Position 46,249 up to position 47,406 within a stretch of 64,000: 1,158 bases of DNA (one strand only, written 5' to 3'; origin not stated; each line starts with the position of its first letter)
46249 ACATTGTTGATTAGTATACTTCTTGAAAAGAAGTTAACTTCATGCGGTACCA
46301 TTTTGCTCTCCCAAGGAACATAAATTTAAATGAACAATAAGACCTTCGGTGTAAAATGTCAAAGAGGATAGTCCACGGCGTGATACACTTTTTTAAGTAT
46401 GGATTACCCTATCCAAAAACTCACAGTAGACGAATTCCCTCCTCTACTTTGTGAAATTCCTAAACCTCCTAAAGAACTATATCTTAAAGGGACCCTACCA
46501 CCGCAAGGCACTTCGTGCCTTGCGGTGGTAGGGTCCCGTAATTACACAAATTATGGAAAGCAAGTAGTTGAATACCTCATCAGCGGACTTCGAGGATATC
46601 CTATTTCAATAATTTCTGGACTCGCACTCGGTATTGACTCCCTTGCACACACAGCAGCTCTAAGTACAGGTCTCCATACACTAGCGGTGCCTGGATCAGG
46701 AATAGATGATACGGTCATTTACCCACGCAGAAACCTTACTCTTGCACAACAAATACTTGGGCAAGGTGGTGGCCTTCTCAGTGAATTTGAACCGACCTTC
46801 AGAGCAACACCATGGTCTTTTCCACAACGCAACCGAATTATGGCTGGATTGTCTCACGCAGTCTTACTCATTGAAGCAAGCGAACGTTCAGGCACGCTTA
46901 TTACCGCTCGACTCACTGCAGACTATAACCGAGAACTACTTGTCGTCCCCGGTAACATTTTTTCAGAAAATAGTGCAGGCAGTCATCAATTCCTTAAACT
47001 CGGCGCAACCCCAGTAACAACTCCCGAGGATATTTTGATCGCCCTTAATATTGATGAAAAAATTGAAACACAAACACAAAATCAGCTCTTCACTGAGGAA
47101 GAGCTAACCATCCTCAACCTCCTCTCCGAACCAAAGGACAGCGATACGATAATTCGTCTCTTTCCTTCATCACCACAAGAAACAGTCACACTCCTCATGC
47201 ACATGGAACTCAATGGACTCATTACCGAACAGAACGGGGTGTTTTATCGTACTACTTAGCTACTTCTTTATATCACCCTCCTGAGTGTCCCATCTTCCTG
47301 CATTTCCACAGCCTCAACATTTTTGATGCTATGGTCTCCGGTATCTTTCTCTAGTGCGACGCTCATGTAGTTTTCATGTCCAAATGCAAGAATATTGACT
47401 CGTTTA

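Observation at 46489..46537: Perfect 49-nt hairpin (23-bp arms) embedded in frame within dprA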

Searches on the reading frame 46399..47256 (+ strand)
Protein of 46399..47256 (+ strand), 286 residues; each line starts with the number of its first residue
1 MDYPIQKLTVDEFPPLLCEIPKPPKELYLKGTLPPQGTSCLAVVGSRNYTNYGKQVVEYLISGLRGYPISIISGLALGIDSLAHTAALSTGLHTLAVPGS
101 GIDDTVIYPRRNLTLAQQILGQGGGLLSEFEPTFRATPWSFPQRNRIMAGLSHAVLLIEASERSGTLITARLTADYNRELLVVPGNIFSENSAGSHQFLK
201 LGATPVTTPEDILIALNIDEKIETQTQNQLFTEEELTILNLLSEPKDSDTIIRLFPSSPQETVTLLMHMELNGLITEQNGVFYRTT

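Call 6: search_protein_families(library=pfam, proteins=[window:46399-47256:+])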
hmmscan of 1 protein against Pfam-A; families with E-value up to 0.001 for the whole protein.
window:46399-47256:+ (286 aa): 1 family
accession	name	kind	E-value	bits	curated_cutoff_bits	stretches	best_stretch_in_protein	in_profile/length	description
PF02481.21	DNA_processg_A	-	8e-64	215.1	29.6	1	9-207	13-211/212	DNA recombination-mediator protein A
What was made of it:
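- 46399..47259 (+): dprA coding sequence (286 aa) that hosts the palindrome. Pfam PF02481 at E=8e-64 (call 6).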

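Call 10: find_homologous_proteins(query=window:46399-47256:+, max_evalue=1e-20)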
Query window:46399-47256:+ (286 aa): 7986 proteins with E <= 1e-20 among 8000 candidates; the best 120 are listed.
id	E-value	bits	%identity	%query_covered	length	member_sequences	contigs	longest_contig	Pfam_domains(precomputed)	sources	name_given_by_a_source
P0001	1.9e-184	629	100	100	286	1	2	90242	PF02481.22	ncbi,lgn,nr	ncbi:MAG: DNA-processing protein DprA [Candidatus Pacebacteria bacterium]|nr:DNA-processing protein 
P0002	1.3e-153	528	84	100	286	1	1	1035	PF02481.22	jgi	jgi:DNA processing protein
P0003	3.0e-149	514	82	99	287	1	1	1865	PF02481.22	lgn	-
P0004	4.8e-147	506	80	99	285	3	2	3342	PF02481.22,PF17782.8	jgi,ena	-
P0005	2.7e-144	497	80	100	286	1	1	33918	PF02481.22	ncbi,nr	ncbi:MAG: DNA-processing protein DprA [Candidatus Kaiserbacteria bacterium]|nr:DNA-processing protei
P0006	1.6e-143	495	80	100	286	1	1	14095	PF02481.22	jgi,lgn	jgi:DNA processing protein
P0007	3.5e-143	494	80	100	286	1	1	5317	PF02481.22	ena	-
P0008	4.9e-143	493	80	100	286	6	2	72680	PF02481.22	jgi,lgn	jgi:DNA processing protein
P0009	1.3e-142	492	79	99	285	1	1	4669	PF02481.22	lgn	-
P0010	1.8e-142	491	79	100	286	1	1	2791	PF02481.22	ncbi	-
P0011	5.8e-141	487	79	99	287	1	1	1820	PF02481.22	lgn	-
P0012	1.1e-140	486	78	100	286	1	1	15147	PF02481.22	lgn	-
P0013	5.3e-140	483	79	99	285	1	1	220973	PF02481.22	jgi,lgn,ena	-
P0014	1.0e-135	469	73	99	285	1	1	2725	PF02481.22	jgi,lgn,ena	-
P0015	1.3e-135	469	75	100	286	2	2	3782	PF02481.22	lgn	-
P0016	4.1e-133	461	74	100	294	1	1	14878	PF02481.22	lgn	-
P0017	7.7e-131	453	73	99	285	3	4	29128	PF02481.22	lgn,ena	-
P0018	1.0e-130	453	73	99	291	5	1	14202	PF02481.22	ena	-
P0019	1.4e-130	452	72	100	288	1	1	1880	PF02481.22,PF17782.8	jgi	jgi:DNA processing protein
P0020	3.5e-130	451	72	100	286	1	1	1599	PF02481.22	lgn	-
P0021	1.9e-129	449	72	99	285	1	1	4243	PF02481.22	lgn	-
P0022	4.3e-129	448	71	100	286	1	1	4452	PF02481.22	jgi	jgi:DNA processing protein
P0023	7.5e-129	447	71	99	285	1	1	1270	PF02481.22,PF17782.8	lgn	-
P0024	1.4e-128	446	73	99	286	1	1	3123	PF02481.22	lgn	-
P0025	1.7e-128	446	71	99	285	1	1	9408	PF02481.22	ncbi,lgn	-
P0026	7.5e-128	444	71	100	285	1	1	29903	PF02481.22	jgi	jgi:DNA processing protein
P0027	1.1e-127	443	73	99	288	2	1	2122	PF02481.22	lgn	-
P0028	4.1e-127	441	71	100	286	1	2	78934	PF02481.22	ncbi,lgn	-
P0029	4.5e-127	441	70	99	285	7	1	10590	PF02481.22,PF17782.8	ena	-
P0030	5.1e-127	441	71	99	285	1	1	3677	PF02481.22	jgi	jgi:DNA processing protein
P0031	1.0e-126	440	78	88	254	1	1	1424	PF02481.22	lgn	-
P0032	1.1e-126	440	73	99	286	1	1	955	PF02481.22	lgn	-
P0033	1.9e-126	439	72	100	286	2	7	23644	PF02481.22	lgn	-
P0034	2.9e-126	438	72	99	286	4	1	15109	PF02481.22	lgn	-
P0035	1.2e-125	436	71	100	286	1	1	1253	PF02481.22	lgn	-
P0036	1.6e-125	436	70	100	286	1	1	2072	PF02481.22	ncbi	-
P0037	2.7e-125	435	69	99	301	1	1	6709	PF02481.22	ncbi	-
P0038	2.8e-125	435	72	100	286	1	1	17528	PF02481.22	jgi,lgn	jgi:DNA processing protein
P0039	4.0e-125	435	72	99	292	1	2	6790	PF02481.22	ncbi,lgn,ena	-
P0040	7.5e-125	434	71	99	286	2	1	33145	PF02481.22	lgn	-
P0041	8.1e-125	434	71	100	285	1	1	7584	PF02481.22,PF17782.8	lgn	-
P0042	1.0e-124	433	71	99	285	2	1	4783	PF02481.22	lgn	-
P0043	1.6e-124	433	71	99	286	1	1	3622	PF02481.22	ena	-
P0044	1.8e-124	432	71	99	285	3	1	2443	PF02481.22,PF17782.8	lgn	-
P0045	2.0e-124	432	71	99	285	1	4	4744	PF02481.22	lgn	-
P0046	2.4e-124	432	71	99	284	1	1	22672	PF02481.22,PF17782.8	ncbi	-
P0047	2.6e-124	432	69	99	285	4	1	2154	PF02481.22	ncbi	-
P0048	2.8e-124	432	72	99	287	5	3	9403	PF02481.22,PF17782.8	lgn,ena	-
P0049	2.8e-124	432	69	99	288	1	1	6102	PF02481.22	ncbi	-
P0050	3.6e-124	431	70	99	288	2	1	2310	PF02481.22,PF17782.8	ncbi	-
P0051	4.5e-124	431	71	99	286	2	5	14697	PF02481.22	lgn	-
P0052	6.7e-124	431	70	99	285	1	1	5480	PF02481.22,PF17782.8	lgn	-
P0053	7.2e-124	430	69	99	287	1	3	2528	PF02481.22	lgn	-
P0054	8.8e-124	430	71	99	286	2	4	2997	PF02481.22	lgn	-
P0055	9.5e-124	430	72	100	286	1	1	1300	PF02481.22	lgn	-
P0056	1.2e-123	430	71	99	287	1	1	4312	PF02481.22,PF17782.8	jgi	jgi:DNA processing protein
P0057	1.3e-123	430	69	100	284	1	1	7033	PF02481.22,PF17782.8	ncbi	-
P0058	2.6e-123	429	71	99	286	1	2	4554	PF02481.22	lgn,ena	-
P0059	2.7e-123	429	70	99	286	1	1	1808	PF02481.22,PF17782.8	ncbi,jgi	-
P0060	3.6e-123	428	69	99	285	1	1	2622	PF02481.22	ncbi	-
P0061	5.2e-123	428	71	97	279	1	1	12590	PF02481.22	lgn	-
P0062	5.8e-123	427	71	100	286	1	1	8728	PF02481.22,PF17782.8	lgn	-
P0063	9.0e-123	427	70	99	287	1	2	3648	PF02481.22,PF17782.8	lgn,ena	-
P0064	1.4e-122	426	68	100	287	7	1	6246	PF02481.22,PF17782.8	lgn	-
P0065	2.1e-122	426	71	95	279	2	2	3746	PF02481.22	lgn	-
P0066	2.8e-122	425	71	97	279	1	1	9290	PF02481.22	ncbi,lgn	-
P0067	3.7e-122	425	75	93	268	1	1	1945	PF02481.22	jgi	-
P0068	5.6e-122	424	69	100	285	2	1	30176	PF02481.22,PF17782.8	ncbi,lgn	-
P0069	7.0e-122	424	70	99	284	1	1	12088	PF02481.22,PF17782.8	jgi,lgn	jgi:DNA processing protein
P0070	7.3e-122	424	69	100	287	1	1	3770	PF02481.22,PF17782.8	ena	-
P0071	1.5e-121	423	70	99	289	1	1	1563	PF02481.22,PF17782.8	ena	-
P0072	1.8e-121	423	70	100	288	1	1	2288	PF02481.22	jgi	jgi:DNA processing protein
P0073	2.0e-121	422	70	100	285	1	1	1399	PF02481.22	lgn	-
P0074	2.8e-121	422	68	100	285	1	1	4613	PF02481.22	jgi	-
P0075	6.6e-121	421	67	98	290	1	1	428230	PF02481.22,PF17782.8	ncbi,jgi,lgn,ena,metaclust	metaclust:\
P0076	9.3e-121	420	69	100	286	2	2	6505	PF02481.22,PF17782.8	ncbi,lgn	-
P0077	9.4e-121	420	68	100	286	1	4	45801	PF02481.22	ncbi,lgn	-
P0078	1.1e-120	420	67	99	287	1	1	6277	PF02481.22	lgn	-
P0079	2.0e-120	419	69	99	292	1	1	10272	PF02481.22,PF17782.8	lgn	-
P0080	2.0e-120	419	68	100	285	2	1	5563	PF02481.22,PF17782.8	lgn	-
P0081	2.6e-120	419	69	100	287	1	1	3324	PF02481.22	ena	-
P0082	3.4e-120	418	69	99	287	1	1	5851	PF02481.22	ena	-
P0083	3.7e-120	418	69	100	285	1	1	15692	PF02481.22,PF17782.8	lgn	-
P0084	4.3e-120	418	69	99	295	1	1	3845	PF02481.22,PF17782.8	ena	-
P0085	5.3e-120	418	69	100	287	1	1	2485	PF02481.22,PF17782.8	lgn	-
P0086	6.0e-120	418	68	99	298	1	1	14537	PF02481.22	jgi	jgi:DNA processing protein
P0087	7.5e-120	417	67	99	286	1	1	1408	PF02481.22,PF17782.8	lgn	-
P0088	8.1e-120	417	66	100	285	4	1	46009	PF02481.22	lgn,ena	-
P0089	1.4e-119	416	68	99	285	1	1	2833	PF02481.22,PF17782.8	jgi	jgi:DNA processing protein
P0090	1.7e-119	416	68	99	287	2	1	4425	PF02481.22,PF17782.8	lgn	-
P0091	2.8e-119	415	68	99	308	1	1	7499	PF02481.22,PF17782.8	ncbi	-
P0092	3.2e-119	415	71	96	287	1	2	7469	PF02481.22,PF17782.8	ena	-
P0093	3.8e-119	415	67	99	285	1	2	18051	PF02481.22,PF17782.8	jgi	jgi:DNA processing protein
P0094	5.2e-119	415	68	99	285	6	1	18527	PF02481.22,PF17782.8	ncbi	-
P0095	6.2e-119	414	69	99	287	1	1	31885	PF02481.22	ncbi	-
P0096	6.9e-119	414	68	99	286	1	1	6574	PF02481.22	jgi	-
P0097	8.1e-119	414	69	99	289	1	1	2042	PF02481.22,PF17782.8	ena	-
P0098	8.6e-119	414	68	99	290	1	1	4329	PF02481.22,PF17782.8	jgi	jgi:DNA processing protein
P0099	1.0e-118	414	67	99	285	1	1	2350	PF02481.22,PF17782.8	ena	-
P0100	1.0e-118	414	69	100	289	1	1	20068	PF02481.22,PF17782.8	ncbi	-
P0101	1.1e-118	413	68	99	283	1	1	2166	PF02481.22,PF17782.8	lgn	-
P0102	1.2e-118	413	66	100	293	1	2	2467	PF02481.22,PF17782.8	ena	-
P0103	1.3e-118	413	68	100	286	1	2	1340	PF02481.22,PF17782.8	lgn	-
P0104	1.4e-118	413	69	99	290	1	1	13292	PF02481.22,PF17782.8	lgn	-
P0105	1.7e-118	413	67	99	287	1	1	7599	PF02481.22,PF17782.8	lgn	-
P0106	2.0e-118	413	68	100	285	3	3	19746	PF02481.22,PF17782.8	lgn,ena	-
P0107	2.0e-118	413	67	99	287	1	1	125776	PF02481.22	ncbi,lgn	-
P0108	3.2e-118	412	68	99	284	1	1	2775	PF02481.22,PF17782.8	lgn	-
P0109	3.4e-118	412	67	99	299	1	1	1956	PF02481.22,PF17782.8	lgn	-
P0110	3.5e-118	412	67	99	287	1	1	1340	PF02481.22,PF17782.8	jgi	jgi:DNA processing protein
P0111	4.4e-118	411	68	100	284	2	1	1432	PF02481.22,PF17782.8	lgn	-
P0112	5.8e-118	411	68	100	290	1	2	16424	PF02481.22,PF17782.8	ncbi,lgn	-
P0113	6.2e-118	411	67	99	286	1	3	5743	PF02481.22,PF17782.8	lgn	-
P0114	7.3e-118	411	67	99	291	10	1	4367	PF02481.22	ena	-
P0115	9.2e-118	410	67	99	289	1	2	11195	PF02481.22,PF17782.8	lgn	-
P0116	9.3e-118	410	84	76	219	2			PF02481.22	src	-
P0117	9.4e-118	410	67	99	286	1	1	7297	PF02481.22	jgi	-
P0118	1.1e-117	410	67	99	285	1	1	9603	PF02481.22,PF17782.8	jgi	jgi:DNA processing protein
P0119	1.2e-117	410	67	99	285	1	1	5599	PF02481.22,PF17782.8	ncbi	-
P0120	1.3e-117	410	67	100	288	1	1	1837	PF02481.22,PF17782.8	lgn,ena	-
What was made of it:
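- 46399..47259 (+): 100% identical to a protein annotated DprA in a Candidatus Pacebacteria MAG (call 10).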

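Call 11: find_encoding_contigs(protein=window:46399-47256:+, flank=3000, max_places=10)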
Protein window:46399-47256:+ (286 aa): 4 contigs read that carry it; 1 place shown.
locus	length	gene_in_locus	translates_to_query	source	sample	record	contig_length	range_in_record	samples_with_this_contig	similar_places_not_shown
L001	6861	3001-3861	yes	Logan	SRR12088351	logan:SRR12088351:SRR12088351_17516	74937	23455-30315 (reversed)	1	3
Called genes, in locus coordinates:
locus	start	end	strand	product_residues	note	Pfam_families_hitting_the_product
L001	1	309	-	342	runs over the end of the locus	PF01207:Dus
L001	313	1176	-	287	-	-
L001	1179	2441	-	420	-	PF02403:Seryl_tRNA_N, PF00587:tRNA-synt_2b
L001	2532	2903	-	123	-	-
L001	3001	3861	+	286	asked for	PF02481:DNA_processg_A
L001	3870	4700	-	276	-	-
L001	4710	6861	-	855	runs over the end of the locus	PF01326:PPDK_N, PF00391:PEP-utilizers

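Call 16: find_related_loci(query=A1, collection=genome_contigs, flank=1500)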
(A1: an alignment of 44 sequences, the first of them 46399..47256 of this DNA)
Query A1 (286 aa) in genome_contigs; peptide patterns used: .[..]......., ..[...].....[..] (x = any residue, [..] = any of these).
600 stretches matched a pattern (row limit reached: there are more); 596 encode a relative of the query (tblastn E <= 1e-3); the best 80 are kept; 80 distinct loci.
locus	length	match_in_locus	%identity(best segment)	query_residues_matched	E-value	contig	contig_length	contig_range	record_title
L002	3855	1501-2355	71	1-285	8e-136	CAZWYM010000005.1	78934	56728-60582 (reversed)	MAG TPA_asm: uncultured Candidatus Saccharibacteria bacterium isolate SRP286056_co2_193 genome assembly, contig: NODE_31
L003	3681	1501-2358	69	1-285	2e-129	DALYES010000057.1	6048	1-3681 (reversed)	MAG TPA_asm: Candidatus Paceibacterota bacterium isolate CTOTU14260 NODE_3585_length_6048_cov_2.533289, whole genome sho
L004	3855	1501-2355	69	1-285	5e-123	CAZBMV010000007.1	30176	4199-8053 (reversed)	MAG TPA_asm: uncultured Candidatus Saccharibacteria bacterium isolate binchicken_co16_358 genome assembly, contig: NODE_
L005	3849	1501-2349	65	1-285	5e-121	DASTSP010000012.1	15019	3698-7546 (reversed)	MAG TPA_asm: Candidatus Paceibacterota bacterium isolate SMAG_U2283 k141_1147239, whole genome shotgun sequence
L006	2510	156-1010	66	1-285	3e-123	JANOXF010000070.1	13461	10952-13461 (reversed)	MAG: Candidatus Kaiserbacteria bacterium isolate VAR_35_metabat_256 VAR_35_k141_4395863, whole genome shotgun sequence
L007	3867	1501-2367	64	1-286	3e-113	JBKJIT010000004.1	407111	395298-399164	MAG: Candidatus Paceibacteria bacterium isolate ant_bin.173 S1Ck117_3081329_flag_0_multi_13.9997_len_407111, whole genom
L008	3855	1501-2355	60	1-284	8e-110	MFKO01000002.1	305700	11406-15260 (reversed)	MAG: Candidatus Kaiserbacteria bacterium RIFCSPHIGHO2_01_FULL_46_22 rifcsphigho2_01_scaffold_242, whole genome shotgun s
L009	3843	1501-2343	58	3-283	8e-108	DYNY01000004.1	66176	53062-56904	MAG TPA_asm: Candidatus Elulimicrobium sp. isolate SulCav_GS09_5_3_41_19 SulCav_GS09_5_366_length_66176_cov_10_824942, w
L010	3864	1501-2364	58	1-285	2e-107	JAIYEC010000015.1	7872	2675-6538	MAG: bacterium isolate H1_MAG_00054 pond_H1_MAG_00054_000000000046, whole genome shotgun sequence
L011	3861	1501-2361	60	1-282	4e-107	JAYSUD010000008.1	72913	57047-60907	MAG: bacterium isolate GFS_12610 GFS_12610_7, whole genome shotgun sequence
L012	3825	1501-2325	61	1-275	2e-106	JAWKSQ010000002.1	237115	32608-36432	MAG: Candidatus Paceibacterota bacterium isolate AC1.72 AC1.72.fa-2, whole genome shotgun sequence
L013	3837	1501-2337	60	1-277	1e-106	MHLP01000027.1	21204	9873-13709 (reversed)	MAG: Candidatus Lloydbacteria bacterium RIFCSPLOWO2_01_FULL_50_20 rifcsplowo2_01_scaffold_4505, whole genome shotgun seq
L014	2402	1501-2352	60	1-283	3e-108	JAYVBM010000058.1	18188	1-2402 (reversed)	MAG: Candidatus Paceibacterota bacterium isolate GL28_UP_metabat_94 GL28_UP_metabat_94_57, whole genome shotgun sequence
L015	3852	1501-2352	58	1-284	5e-106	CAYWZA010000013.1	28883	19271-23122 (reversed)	MAG TPA_asm: uncultured Candidatus Saccharibacteria bacterium isolate SRP269290_co7_77 genome assembly, contig: NODE_447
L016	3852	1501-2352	62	1-282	5e-106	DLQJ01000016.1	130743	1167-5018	MAG TPA_asm: Patescibacteria group bacterium UBA7435 UBA7435_contig_3555, whole genome shotgun sequence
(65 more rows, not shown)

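Call 17: find_related_loci(query=A1, collection=metagenome_contigs, flank=1500)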
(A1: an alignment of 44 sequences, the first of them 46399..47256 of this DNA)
Query A1 (286 aa) in metagenome_contigs; peptide patterns used: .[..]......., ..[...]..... (x = any residue, [..] = any of these).
600 stretches matched a pattern (row limit reached: there are more); 584 encode a relative of the query (tblastn E <= 1e-3); the best 80 are kept; 80 distinct loci.
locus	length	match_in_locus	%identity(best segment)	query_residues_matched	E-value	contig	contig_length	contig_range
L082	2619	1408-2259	73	1-284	1e-151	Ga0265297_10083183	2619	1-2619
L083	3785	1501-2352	61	1-284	6e-118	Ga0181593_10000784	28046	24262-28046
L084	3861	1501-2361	63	1-285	9e-116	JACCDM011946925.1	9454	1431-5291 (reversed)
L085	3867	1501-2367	60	1-284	4e-110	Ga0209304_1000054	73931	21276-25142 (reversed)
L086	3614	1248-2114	60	1-284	4e-110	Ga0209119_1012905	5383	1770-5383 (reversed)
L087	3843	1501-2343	60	1-282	2e-107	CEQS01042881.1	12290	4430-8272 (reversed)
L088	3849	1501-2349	60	1-282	4e-107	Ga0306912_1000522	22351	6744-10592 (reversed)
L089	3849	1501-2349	60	1-282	4e-107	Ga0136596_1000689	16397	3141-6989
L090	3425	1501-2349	61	1-282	3e-108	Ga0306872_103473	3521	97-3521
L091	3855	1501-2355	61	3-283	6e-106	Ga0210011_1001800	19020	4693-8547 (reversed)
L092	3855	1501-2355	61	3-283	6e-106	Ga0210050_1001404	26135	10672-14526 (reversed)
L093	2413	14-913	58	1-286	5e-107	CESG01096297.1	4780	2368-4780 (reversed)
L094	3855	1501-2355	58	1-285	4e-105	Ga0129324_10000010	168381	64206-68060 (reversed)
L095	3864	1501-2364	59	1-284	7e-105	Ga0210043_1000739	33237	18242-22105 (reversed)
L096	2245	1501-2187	70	1-229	2e-106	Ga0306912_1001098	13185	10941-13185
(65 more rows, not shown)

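Call 21: find_encoding_contigs(protein=P0002, flank=600, max_places=3)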
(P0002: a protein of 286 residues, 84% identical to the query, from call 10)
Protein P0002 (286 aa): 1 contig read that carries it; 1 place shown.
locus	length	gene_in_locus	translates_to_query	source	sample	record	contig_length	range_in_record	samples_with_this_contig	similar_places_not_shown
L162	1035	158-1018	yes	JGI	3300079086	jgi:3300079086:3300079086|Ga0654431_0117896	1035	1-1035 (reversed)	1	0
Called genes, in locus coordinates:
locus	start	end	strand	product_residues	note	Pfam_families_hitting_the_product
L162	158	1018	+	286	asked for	PF02481:DNA_processg_A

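Call 22: find_encoding_contigs(protein=P0011, flank=600, max_places=3)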
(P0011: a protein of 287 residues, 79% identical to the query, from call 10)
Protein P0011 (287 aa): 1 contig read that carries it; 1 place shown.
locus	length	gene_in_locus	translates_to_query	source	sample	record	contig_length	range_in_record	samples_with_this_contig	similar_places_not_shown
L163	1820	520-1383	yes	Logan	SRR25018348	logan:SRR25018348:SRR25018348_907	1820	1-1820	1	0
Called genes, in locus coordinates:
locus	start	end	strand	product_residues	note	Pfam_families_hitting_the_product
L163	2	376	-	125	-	?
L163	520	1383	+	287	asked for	PF02481:DNA_processg_A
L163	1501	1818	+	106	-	?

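Call 23: find_encoding_contigs(protein=P0005, flank=600, max_places=3)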
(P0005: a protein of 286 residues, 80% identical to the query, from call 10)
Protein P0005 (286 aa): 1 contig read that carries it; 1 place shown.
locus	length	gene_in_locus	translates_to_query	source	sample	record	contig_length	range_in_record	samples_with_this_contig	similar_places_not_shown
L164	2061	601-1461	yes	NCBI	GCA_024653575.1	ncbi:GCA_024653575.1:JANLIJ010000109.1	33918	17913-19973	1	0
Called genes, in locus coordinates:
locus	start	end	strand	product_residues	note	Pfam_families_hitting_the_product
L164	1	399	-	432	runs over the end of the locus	PF07690:MFS_1, PF12832:MFS_1_like (weak), PF13347:MFS_2, PF11700:ATG22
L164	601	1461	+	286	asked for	PF02481:DNA_processg_A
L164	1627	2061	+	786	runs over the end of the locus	PF01751:Toprim, PF01131:Topoisom_bac, PF01396:Zn_ribbon_Top1, PF13368:Toprim_C_rpt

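Call 24: find_encoding_contigs(protein=P0012, flank=600, max_places=3)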
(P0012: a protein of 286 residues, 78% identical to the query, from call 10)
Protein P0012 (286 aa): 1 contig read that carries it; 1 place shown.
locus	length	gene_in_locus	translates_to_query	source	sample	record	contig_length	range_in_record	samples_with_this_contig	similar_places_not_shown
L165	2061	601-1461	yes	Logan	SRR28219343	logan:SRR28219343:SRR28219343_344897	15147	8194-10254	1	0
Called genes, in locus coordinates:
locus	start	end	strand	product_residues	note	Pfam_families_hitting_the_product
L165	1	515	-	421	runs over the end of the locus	PF02403:Seryl_tRNA_N, PF00587:tRNA-synt_2b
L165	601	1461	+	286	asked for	PF02481:DNA_processg_A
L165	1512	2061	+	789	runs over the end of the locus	PF01751:Toprim, PF01131:Topoisom_bac, PF01396:Zn_ribbon_Top1, PF13368:Toprim_C_rpt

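Call 25: find_encoding_contigs(protein=P0025, flank=600, max_places=3)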
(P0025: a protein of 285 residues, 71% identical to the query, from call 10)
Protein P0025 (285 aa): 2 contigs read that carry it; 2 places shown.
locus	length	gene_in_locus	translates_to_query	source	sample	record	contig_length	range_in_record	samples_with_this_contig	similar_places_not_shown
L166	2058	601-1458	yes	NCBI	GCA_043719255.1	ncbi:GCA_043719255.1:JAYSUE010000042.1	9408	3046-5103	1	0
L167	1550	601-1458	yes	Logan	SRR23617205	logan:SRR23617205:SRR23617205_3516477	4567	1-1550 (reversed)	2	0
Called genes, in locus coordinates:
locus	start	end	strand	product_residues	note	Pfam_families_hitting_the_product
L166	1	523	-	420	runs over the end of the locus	PF02403:Seryl_tRNA_N, PF00587:tRNA-synt_2b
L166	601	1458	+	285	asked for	PF02481:DNA_processg_A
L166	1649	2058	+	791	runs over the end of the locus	PF01751:Toprim, PF01131:Topoisom_bac, PF01396:Zn_ribbon_Top1, PF13368:Toprim_C_rpt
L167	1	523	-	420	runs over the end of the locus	PF02403:Seryl_tRNA_N, PF00587:tRNA-synt_2b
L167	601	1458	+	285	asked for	PF02481:DNA_processg_A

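Call 26: find_encoding_contigs(protein=P0042, flank=600, max_places=3)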
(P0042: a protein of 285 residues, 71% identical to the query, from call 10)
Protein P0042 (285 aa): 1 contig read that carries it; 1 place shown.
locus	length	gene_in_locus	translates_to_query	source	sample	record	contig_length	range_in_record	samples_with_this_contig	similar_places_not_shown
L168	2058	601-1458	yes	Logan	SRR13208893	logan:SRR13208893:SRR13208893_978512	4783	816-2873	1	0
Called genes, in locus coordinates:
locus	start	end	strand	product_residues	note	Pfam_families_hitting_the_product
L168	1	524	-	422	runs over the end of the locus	PF02403:Seryl_tRNA_N, PF00587:tRNA-synt_2b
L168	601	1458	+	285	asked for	PF02481:DNA_processg_A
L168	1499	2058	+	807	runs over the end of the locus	PF01751:Toprim, PF01131:Topoisom_bac, PF01396:Zn_ribbon_Top1, PF13368:Toprim_C_rpt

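Call 29: find_encoding_contigs(protein=P0003, flank=600, max_places=3)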
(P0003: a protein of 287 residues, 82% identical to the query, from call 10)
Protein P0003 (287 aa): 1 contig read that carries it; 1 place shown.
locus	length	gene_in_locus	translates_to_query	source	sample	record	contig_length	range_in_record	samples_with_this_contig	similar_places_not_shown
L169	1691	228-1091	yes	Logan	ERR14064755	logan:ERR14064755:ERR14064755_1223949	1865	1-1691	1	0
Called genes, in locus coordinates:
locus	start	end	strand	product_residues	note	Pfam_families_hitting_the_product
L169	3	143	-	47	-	?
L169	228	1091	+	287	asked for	PF02481:DNA_processg_A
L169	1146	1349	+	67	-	-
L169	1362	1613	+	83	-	-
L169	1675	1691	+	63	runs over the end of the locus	?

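Call 30: find_encoding_contigs(protein=P0013, flank=600, max_places=3)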
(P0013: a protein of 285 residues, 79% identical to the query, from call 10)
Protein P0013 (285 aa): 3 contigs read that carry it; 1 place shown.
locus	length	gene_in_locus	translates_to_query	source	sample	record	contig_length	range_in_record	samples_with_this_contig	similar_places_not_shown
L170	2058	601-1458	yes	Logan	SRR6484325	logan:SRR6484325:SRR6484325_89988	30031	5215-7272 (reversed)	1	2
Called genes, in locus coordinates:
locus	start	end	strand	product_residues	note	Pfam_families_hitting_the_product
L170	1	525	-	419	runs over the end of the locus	PF07690:MFS_1, PF12832:MFS_1_like (weak), PF13347:MFS_2, PF11700:ATG22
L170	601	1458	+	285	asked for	PF02481:DNA_processg_A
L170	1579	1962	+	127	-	-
